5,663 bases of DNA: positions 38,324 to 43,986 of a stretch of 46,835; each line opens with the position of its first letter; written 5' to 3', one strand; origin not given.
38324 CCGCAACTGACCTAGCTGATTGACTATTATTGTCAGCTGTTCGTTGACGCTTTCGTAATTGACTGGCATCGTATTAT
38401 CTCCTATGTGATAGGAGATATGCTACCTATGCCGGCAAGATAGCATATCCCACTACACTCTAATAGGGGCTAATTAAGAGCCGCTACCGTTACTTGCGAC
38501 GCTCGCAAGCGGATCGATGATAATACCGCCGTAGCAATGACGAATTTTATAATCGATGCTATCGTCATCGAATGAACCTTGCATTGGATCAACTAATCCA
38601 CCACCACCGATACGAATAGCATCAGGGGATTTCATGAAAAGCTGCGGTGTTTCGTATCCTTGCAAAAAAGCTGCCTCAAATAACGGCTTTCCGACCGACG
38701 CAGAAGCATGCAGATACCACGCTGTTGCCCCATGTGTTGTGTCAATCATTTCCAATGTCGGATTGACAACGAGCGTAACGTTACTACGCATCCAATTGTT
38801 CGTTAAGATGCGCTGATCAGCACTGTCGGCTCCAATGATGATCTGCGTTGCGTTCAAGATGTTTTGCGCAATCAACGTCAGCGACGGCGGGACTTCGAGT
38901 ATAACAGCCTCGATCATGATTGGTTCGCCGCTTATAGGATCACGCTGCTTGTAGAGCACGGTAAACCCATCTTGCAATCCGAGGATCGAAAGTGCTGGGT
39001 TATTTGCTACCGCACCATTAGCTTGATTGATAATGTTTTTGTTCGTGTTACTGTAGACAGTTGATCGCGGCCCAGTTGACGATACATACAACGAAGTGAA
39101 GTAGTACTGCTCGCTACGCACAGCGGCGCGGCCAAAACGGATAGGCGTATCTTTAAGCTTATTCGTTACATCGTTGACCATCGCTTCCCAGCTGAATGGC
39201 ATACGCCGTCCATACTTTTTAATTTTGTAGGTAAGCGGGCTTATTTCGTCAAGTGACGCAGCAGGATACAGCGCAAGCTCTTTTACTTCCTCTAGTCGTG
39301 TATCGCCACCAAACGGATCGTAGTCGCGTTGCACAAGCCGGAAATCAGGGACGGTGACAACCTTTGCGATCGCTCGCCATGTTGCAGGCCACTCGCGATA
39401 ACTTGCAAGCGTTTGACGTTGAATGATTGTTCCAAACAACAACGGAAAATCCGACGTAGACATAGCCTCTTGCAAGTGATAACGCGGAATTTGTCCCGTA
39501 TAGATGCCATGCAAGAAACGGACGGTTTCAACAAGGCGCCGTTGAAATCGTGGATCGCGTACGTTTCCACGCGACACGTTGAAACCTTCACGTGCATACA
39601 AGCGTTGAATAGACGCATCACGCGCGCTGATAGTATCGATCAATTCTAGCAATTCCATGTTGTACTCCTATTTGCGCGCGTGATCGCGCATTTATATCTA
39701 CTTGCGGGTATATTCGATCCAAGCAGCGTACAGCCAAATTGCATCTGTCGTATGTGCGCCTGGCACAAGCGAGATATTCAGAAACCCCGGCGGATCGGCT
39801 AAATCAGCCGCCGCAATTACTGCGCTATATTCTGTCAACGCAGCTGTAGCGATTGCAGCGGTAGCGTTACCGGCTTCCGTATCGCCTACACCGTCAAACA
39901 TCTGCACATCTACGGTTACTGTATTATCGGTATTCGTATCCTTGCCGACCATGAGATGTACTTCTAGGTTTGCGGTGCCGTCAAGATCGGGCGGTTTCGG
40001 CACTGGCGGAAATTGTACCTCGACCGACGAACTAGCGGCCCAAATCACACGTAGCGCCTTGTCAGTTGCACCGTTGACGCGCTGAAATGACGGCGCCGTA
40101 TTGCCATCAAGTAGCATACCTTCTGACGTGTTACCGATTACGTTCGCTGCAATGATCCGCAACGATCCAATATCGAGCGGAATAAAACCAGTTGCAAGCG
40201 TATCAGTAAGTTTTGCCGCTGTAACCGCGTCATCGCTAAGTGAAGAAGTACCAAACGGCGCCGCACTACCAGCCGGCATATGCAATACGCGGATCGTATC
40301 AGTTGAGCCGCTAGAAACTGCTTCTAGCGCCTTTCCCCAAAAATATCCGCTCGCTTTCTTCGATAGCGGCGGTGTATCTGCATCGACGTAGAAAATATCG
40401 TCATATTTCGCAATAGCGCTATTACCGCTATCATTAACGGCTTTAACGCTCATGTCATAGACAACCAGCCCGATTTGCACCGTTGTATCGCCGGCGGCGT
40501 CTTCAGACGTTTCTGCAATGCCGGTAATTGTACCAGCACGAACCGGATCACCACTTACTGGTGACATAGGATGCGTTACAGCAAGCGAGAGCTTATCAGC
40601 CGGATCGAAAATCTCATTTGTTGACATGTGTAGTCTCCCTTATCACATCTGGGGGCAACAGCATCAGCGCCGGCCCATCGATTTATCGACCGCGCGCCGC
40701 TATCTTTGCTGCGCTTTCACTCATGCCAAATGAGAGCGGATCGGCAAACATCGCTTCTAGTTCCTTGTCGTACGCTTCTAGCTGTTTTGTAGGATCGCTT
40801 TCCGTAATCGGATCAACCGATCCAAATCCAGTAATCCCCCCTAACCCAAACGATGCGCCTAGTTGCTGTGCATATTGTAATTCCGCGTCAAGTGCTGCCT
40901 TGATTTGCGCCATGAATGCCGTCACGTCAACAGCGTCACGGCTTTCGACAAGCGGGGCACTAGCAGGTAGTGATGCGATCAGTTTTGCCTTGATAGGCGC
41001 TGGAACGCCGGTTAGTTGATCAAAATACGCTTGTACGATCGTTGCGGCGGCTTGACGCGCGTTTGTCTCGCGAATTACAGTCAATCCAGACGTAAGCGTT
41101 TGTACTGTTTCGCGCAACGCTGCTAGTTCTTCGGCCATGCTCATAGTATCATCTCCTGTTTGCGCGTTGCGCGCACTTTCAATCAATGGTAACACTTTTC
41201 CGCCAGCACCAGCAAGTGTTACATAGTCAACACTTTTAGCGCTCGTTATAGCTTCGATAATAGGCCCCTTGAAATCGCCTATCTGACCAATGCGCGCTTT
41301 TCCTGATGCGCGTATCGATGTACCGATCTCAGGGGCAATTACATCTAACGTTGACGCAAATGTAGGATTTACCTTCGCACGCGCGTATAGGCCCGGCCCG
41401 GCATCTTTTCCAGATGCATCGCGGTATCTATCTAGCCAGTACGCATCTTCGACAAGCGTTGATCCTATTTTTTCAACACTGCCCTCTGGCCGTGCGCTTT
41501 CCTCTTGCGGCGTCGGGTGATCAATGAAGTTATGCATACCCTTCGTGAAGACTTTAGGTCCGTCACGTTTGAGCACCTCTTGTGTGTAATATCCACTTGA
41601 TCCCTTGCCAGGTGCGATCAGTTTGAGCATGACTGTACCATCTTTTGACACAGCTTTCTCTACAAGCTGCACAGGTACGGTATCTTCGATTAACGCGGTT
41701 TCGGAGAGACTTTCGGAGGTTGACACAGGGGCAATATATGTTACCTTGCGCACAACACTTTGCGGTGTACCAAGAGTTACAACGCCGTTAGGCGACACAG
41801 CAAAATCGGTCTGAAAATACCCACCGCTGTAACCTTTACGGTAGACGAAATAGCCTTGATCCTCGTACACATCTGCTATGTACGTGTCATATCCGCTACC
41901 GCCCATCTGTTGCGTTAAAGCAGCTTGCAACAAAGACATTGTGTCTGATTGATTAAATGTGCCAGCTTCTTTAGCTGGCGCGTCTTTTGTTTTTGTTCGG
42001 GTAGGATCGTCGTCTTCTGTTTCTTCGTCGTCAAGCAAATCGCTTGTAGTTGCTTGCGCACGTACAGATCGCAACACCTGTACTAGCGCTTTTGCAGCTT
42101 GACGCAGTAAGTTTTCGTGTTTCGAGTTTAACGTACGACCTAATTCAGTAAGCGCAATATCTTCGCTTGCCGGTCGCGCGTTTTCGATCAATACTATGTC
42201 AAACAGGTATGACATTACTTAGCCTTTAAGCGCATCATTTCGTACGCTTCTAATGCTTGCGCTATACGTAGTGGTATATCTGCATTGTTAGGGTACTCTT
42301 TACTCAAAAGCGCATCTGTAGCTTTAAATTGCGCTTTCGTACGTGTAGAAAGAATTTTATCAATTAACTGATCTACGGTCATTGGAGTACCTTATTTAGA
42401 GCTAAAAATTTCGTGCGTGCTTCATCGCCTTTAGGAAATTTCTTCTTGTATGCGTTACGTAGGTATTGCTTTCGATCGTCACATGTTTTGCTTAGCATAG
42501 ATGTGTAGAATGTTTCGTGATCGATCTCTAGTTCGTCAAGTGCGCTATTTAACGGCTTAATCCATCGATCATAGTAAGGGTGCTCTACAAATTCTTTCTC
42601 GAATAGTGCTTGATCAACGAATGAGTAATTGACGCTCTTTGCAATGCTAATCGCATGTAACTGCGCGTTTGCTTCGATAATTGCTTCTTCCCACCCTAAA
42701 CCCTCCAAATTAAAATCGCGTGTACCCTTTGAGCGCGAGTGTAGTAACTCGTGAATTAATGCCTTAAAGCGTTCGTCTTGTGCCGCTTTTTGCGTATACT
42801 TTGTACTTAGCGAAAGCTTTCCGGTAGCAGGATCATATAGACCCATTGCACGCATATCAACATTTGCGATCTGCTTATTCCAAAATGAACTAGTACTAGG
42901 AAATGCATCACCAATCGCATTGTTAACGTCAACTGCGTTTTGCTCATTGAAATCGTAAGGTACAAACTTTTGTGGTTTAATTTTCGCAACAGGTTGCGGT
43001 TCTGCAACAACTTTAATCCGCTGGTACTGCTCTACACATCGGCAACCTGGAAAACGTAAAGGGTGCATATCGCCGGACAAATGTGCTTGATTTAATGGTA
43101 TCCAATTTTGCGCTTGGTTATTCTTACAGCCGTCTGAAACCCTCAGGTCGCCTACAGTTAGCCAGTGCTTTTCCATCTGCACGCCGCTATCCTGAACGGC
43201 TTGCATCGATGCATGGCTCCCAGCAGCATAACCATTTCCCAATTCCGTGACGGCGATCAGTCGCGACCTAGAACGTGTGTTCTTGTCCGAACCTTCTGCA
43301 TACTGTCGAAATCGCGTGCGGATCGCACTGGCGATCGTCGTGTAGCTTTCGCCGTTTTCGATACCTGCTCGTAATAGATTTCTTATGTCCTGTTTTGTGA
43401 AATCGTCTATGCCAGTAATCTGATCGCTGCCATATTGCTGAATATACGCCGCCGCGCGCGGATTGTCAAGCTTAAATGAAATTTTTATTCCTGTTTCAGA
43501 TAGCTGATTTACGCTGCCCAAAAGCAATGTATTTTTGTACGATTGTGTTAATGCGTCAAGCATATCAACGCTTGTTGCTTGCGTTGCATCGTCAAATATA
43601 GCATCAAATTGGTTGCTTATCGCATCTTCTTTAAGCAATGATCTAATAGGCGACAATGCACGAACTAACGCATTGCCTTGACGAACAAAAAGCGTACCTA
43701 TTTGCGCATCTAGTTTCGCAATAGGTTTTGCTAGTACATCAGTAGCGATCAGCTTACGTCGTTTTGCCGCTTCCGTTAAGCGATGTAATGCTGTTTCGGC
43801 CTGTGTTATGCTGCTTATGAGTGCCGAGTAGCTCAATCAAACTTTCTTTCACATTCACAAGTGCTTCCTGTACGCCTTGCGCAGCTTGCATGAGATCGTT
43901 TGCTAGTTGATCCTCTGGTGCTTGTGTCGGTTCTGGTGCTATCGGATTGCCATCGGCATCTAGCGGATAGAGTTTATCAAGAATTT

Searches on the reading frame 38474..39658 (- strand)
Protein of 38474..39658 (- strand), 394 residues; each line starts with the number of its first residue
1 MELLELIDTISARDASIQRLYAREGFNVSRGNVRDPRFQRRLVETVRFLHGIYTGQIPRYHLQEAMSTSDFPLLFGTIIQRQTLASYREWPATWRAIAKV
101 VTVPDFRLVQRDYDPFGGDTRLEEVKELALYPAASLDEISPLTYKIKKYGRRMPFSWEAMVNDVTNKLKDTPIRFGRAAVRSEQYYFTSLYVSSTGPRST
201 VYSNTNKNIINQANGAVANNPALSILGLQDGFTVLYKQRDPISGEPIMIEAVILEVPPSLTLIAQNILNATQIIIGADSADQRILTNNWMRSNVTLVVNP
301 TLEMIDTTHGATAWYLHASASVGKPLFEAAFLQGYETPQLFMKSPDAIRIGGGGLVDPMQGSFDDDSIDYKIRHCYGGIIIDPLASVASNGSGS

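Call 109: search_protein_families(library=phrogs, proteins=[window:38474-39658:-], max_evalue=0.00001)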
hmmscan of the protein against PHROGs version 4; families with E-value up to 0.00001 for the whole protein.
window:38474-39658:- (394 aa): 3 families
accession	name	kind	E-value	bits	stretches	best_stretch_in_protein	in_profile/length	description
phrog_133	-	head and packaging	3.7e-38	132.6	1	62-391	374-667/668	head maturation protease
phrog_4523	-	head and packaging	1.6e-33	117.3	1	65-341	355-610/644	major head and protease protein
phrog_29592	-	unknown function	2.4e-16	60.1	1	59-382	583-881/893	-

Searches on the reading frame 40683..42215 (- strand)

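Call 109: search_protein_families(library=phrogs, proteins=[window:40683-42215:-], max_evalue=0.00001)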
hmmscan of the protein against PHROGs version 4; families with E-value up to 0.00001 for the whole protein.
window:40683-42215:- (510 aa): 1 family
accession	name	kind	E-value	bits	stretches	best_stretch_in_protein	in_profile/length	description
phrog_15531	-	head and packaging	1.5e-17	65.2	1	192-366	21-190/324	head maturation protease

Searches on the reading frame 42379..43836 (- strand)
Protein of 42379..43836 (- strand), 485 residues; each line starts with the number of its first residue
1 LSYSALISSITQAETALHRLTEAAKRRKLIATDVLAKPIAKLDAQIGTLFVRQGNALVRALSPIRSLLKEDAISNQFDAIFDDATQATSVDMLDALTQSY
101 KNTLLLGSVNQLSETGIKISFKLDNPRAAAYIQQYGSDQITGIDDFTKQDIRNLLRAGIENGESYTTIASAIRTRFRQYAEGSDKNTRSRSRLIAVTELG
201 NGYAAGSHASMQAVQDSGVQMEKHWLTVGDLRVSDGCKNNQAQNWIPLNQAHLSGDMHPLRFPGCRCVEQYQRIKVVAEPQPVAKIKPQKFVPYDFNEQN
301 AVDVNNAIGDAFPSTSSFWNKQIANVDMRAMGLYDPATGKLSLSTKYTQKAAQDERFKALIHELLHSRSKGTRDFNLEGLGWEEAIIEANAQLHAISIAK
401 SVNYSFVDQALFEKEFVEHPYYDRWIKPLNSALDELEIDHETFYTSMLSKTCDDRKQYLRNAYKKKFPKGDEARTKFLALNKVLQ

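Call 109: search_protein_families(library=phrogs, proteins=[window:42379-43836:-], max_evalue=0.00001)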
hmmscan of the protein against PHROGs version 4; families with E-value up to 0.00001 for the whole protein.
window:42379-43836:- (485 aa): 7 families
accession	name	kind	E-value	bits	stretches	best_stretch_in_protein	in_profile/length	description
phrog_2468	-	head and packaging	4.5e-20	73.3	1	22-264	23-253/303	head morphogenesis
phrog_3517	-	head and packaging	6.6e-16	59.6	2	182-271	226-327/371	head morphogenesis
phrog_2662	-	head and packaging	1.5e-14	54.5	1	32-272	484-708/717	portal protein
phrog_6577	-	unknown function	7e-12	45.4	1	127-273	95-230/1066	-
phrog_115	-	head and packaging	4.7e-11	43.5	1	74-238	131-285/665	minor head protein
phrog_4728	-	head and packaging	5.3e-10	39.7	1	138-295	175-311/591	head morphogenesis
phrog_595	-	head and packaging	3.7e-09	37.4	1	119-268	165-293/513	head maturation protease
